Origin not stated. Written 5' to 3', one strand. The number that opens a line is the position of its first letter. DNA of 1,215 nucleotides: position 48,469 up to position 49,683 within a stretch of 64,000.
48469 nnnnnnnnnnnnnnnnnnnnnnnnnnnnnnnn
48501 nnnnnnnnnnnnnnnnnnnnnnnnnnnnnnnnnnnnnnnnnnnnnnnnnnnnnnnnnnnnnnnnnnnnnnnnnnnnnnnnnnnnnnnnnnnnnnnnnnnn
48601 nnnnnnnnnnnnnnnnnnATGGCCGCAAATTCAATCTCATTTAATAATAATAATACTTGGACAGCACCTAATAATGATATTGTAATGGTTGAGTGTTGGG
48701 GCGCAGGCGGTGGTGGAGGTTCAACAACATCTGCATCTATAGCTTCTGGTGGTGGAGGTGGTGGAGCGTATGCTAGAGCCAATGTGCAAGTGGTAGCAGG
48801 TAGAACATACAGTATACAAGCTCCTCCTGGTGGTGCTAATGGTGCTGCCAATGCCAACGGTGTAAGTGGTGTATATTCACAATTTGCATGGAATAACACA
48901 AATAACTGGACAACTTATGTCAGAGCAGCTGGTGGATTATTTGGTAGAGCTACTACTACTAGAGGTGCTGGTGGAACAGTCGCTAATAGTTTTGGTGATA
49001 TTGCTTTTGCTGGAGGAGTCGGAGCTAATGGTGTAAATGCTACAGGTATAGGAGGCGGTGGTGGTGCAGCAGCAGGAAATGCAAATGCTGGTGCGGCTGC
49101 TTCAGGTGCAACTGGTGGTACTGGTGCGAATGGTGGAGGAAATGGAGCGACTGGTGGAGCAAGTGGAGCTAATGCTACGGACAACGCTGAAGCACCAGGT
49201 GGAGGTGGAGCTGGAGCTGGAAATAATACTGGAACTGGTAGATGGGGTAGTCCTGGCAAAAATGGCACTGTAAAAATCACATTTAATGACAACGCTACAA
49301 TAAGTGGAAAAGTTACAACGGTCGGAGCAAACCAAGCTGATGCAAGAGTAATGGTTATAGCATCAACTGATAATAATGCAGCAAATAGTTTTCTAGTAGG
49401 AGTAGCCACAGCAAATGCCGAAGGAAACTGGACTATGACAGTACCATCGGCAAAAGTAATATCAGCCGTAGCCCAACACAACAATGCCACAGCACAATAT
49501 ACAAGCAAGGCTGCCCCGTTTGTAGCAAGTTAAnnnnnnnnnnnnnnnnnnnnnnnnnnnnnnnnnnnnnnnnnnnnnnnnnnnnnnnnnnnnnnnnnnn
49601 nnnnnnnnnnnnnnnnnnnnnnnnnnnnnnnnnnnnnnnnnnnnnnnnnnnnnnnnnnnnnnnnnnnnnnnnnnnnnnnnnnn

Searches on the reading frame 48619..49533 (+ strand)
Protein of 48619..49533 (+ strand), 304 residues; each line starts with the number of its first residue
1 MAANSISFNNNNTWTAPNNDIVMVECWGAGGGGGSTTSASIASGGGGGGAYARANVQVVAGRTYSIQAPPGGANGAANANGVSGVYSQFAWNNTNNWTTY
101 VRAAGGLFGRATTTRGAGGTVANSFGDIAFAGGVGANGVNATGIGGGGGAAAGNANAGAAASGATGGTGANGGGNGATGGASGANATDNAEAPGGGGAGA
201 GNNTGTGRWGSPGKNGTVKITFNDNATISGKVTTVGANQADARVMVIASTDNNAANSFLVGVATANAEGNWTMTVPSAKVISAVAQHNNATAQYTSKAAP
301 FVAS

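Call 67: search_protein_families(library=pfam, max_evalue=0.001, proteins=[window:48619-49533:+])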
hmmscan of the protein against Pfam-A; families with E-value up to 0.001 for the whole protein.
window:48619-49533:+ (304 aa): 1 family
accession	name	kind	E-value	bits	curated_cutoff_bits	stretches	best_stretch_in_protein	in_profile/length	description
PF21722.4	Gly_rich_2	-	4.8e-10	40.3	24.3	1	10-222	4-225/226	Glycine-rich domain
